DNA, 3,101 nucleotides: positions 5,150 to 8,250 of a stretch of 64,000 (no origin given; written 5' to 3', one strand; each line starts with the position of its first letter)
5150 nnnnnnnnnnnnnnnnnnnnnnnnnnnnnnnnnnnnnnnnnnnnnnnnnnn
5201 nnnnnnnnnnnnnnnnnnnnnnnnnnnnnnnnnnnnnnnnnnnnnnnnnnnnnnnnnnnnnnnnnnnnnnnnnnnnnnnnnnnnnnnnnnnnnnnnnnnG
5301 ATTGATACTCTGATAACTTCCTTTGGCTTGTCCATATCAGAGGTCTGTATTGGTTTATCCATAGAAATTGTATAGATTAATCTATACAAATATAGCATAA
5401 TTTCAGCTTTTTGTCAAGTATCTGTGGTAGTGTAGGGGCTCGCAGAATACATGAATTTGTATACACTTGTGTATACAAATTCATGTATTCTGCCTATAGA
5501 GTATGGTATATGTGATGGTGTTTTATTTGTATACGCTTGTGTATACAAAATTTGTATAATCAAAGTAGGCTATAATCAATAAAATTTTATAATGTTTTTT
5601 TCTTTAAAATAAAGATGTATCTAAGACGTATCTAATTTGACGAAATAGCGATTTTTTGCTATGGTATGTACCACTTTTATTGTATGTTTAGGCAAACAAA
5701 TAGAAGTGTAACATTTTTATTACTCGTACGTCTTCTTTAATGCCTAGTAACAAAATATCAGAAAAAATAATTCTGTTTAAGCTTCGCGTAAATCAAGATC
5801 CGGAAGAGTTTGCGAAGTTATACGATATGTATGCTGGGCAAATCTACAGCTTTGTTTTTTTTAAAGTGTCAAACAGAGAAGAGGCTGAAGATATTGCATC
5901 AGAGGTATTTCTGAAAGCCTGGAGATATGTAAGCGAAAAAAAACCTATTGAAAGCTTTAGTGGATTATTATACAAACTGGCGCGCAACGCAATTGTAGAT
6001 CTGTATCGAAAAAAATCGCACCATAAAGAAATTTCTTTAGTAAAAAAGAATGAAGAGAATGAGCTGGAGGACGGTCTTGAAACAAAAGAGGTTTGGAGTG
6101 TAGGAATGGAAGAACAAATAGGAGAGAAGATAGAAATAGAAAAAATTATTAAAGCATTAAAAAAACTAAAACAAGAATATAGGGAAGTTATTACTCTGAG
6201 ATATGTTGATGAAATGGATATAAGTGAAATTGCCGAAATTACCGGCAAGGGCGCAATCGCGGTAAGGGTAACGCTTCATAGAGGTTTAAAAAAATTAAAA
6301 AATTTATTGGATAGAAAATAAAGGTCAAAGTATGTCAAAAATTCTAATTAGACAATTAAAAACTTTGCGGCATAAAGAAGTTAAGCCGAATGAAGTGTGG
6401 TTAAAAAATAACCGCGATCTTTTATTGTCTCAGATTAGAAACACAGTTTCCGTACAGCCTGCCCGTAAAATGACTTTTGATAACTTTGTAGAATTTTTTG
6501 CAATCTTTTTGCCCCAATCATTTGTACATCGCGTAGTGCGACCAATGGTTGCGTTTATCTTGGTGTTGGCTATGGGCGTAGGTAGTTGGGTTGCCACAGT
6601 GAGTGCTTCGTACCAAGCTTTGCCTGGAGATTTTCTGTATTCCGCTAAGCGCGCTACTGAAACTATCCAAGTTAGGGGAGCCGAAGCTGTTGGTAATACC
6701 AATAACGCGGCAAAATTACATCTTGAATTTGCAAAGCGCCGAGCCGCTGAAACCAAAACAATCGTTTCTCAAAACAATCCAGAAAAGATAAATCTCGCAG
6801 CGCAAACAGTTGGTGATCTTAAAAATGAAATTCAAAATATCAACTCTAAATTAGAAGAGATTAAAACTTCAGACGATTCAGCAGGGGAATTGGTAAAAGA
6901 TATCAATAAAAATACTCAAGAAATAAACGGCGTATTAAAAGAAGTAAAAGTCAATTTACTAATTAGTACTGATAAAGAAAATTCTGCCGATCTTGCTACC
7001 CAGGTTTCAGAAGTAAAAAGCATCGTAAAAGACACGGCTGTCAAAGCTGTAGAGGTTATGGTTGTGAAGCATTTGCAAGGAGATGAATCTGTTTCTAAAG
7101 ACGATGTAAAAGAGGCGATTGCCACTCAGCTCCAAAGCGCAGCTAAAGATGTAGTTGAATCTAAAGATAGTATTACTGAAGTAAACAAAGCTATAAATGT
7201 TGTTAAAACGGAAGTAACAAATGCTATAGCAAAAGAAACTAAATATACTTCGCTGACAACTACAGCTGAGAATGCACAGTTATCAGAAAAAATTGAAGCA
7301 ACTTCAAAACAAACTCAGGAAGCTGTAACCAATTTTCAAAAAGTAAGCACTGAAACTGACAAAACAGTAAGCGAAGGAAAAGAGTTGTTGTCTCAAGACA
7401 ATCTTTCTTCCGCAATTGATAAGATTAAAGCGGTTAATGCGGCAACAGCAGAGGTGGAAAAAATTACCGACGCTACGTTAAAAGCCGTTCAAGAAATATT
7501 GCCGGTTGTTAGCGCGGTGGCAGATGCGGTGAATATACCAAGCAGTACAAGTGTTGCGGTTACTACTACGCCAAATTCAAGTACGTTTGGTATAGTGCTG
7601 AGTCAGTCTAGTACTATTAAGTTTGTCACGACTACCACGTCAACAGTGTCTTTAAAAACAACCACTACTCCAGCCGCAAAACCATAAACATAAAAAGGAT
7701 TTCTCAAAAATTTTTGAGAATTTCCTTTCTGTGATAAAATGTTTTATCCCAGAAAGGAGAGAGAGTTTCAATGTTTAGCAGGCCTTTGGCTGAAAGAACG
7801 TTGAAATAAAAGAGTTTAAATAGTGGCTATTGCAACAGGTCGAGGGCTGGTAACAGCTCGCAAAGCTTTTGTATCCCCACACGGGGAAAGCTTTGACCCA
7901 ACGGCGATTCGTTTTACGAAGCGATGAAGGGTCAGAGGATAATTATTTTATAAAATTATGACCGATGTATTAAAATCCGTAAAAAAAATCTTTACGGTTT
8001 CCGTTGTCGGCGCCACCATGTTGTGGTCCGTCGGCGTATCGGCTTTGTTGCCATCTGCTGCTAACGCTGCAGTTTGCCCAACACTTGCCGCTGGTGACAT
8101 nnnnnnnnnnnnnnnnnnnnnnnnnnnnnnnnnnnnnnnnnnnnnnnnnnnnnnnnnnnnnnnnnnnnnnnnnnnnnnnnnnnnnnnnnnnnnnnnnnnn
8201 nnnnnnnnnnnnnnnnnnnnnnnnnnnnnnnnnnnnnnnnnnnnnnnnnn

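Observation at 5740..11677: ECF sigma / membrane anti-sigma pair sits directly upstream of a giant, codon-optimised surface protein (S-layer candidate)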

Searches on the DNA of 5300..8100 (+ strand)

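Call 26: search_rna_families(source=window, start=5300, end=8100, threshold=evalue, max_evalue=5)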
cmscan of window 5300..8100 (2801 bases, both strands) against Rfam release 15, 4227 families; matches with E-value up to 5: 22.
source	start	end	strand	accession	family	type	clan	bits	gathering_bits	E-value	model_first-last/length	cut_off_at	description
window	5447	5488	+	RF04176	mir-3149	Gene; miRNA;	-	32.5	100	0.0013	1-83/83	no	mir-3149 microRNA precursor family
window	5447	5488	-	RF04176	mir-3149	Gene; miRNA;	-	32.4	100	0.0014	1-83/83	no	mir-3149 microRNA precursor family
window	5442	5495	+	RF04154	mir-1277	Gene; miRNA;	-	30.7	81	0.0043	1-78/78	no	mir-1277 microRNA precursor family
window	7720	7761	+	RF04239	mir-4679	Gene; miRNA;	-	30.1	88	0.0047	1-75/75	no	mir-4679 microRNA precursor family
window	5442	5495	+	RF04065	mir-7563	Gene; miRNA;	-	29.1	80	0.0062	1-76/76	no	mir-7563 microRNA precursor family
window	5440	5493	-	RF04154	mir-1277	Gene; miRNA;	-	28.3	81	0.019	1-78/78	no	mir-1277 microRNA precursor family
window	5443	5492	-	RF04241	mir-5014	Gene; miRNA;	-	28.2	101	0.0054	1-123/123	no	mir-5014 microRNA precursor family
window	7720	7761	-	RF04239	mir-4679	Gene; miRNA;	-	27.8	88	0.018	1-75/75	no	mir-4679 microRNA precursor family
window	5442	5493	+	RF03747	mir-4536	Gene; miRNA;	-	25.7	76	0.11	1-88/88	no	mir-4536 microRNA precursor family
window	5442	5493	-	RF03747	mir-4536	Gene; miRNA;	-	25.5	76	0.13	1-88/88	no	mir-4536 microRNA precursor family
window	5446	5487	-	RF04065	mir-7563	Gene; miRNA;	-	23.6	80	0.18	1-76/76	no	mir-7563 microRNA precursor family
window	5436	5495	-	RF04158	mir-568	Gene; miRNA;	-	22.1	75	2.1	1-93/93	no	mir-568 microRNA precursor family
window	5451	5484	+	RF04241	mir-5014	Gene; miRNA;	-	21.5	101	0.36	1-123/123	no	mir-5014 microRNA precursor family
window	5448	5488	-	RF04217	mir-297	Gene; miRNA;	-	21.3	90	1.8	1-71/71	no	mir-297 microRNA precursor family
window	5447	5487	+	RF04217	mir-297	Gene; miRNA;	-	20.7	90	2.6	1-71/71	no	mir-297 microRNA precursor family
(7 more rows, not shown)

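Call 83: build_rna_model(alignment_id=A4, structure=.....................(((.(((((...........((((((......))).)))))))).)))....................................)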
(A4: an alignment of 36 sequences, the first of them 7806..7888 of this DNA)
Model R1 built from alignment A4 (36 sequences, 105 columns); structure: as given.
model positions 83; base pairs 14; branch points 0; effective number of sequences 36; information 0.677 bits per position. Calibrated on 0.2 Mb of random sequence (short: E-values are rough).
structure used (alignment columns):
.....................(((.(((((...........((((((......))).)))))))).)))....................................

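Call 84: search_with_rna_model(model_id=R1, sources=[window, L002, L004, L006, L007, L008, L009, L010, L011, L012, L013, L014, L015, L016, L017, L018, L019, L020, L021, L022, L023, L024, L025, L027, L028, L029, L030, L031, L032, L033, L034, L035, L036, L037, L038, L039, L040, L041, L042, L043, L044, L045, L046, L047, L048, L049, L050, L051, L052, L053, L054, L055, L056, L057], max_evalue=1)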
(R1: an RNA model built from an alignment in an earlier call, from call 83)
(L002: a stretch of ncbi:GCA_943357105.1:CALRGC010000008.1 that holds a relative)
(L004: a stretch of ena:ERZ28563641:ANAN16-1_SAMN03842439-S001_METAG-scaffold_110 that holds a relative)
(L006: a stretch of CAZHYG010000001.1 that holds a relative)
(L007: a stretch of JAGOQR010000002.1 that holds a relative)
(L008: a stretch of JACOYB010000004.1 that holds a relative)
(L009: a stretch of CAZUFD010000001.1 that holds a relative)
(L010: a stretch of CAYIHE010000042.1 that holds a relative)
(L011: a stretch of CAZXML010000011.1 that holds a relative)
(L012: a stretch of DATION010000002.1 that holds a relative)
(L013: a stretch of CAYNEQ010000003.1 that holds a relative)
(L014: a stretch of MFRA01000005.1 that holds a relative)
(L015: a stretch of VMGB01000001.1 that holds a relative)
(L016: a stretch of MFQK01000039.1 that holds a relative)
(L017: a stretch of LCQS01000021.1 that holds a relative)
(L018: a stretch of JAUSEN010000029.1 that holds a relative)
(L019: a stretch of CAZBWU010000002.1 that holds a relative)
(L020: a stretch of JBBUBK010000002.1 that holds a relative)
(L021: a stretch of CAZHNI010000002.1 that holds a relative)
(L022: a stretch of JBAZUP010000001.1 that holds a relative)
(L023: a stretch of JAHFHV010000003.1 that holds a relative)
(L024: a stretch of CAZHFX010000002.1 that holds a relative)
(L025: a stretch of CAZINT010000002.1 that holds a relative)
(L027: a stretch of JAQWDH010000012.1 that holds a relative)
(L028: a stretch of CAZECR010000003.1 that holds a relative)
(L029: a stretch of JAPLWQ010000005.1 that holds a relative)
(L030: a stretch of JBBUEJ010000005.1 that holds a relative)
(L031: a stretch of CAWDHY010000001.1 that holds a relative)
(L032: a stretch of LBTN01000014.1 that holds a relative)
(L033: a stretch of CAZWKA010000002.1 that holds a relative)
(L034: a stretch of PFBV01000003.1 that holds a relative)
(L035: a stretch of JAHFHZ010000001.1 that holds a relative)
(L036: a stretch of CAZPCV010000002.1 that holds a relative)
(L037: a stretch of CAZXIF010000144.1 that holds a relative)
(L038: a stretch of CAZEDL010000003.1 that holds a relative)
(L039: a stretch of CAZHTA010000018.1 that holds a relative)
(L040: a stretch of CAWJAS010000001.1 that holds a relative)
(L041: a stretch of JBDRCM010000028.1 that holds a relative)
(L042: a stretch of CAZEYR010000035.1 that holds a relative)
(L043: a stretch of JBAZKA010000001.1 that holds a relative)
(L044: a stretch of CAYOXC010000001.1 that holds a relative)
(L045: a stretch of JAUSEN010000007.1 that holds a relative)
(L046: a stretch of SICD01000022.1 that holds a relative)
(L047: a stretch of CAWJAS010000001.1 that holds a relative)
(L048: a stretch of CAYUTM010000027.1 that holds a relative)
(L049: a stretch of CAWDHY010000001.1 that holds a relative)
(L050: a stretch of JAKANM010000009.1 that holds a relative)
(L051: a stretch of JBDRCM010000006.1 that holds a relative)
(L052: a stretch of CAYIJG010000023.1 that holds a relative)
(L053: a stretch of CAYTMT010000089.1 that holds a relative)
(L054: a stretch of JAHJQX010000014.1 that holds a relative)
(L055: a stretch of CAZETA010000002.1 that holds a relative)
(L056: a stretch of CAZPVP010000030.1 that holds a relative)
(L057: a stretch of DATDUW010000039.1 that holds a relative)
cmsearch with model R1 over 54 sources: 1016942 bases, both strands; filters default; matches with E-value up to 1: 42.
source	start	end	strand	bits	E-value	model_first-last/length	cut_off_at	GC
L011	9851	9933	+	82.6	3.3e-16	1-83/83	no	0.47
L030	4506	4588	+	80.5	1.1e-15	1-83/83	no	0.46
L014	9851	9933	+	80.4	1.1e-15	1-83/83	no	0.48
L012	4053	4135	+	79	2.4e-15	1-83/83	no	0.42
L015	9850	9933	+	77.3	6.6e-15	1-83/83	no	0.45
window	7806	7888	+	71.9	1.3e-13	1-83/83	no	0.46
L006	9849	9931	+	71.1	2.1e-13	1-83/83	no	0.46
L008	9848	9930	+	71.1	2.2e-13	1-83/83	no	0.46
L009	9848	9930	+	71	2.2e-13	1-83/83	no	0.45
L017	69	152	+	70.9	2.4e-13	1-83/83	no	0.45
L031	9810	9893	+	70.4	3.1e-13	1-83/83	no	0.42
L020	38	120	+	69.5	5.3e-13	1-83/83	no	0.48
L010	1501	1583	+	68.5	9.1e-13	1-83/83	no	0.45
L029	9823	9906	+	68.4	9.8e-13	1-83/83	no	0.4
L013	9842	9924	+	68.2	1.1e-12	1-83/83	no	0.42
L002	7860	7942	+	66.5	2.8e-12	1-83/83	no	0.37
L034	9831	9913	+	66.1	3.5e-12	1-83/83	no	0.36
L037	7191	7273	+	66.1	3.6e-12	1-83/83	no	0.46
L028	9715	9795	+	64.9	7e-12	1-83/83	no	0.42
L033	9713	9794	+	64.7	7.7e-12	1-83/83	no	0.46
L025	9713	9793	+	64.2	1e-11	1-83/83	no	0.41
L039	9814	9896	+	63.9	1.2e-11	1-83/83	no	0.42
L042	3360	3442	+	63.4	1.6e-11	1-83/83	no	0.46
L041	9848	9930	+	62.8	2.3e-11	1-83/83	no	0.47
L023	9829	9912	+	62.1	3.4e-11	1-83/83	no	0.44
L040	9824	9908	+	61.1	5.9e-11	1-83/83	no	0.44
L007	9829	9910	+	60.4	8.6e-11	1-83/83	no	0.4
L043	9783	9865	+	60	1e-10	1-83/83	no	0.47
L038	9808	9890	+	58.5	2.5e-10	1-83/83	no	0.48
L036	9757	9840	+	58.1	3e-10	1-83/83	no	0.48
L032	1837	1917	+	55.9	1e-09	1-83/83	no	0.43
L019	9846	9931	+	55.3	1.5e-09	1-83/83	no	0.49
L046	9869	9951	+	53.3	4.6e-09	1-83/83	no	0.47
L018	9825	9907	+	52.6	6.9e-09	1-83/83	no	0.39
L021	9831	9915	+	45.1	4.7e-07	1-83/83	no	0.48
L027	9805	9887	+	44.5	6.2e-07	1-83/83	no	0.4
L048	1669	1740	+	43.6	1e-06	1-83/83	no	0.29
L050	7511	7595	+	40.4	6.2e-06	1-83/83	no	0.39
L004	7872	7954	+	39.4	1.1e-05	1-83/83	no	0.48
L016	611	694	+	31.8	0.00078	1-83/83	no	0.51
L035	9804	9891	+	31.2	0.0011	1-83/83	no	0.6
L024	9835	9920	+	30.7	0.0015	1-83/83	no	0.53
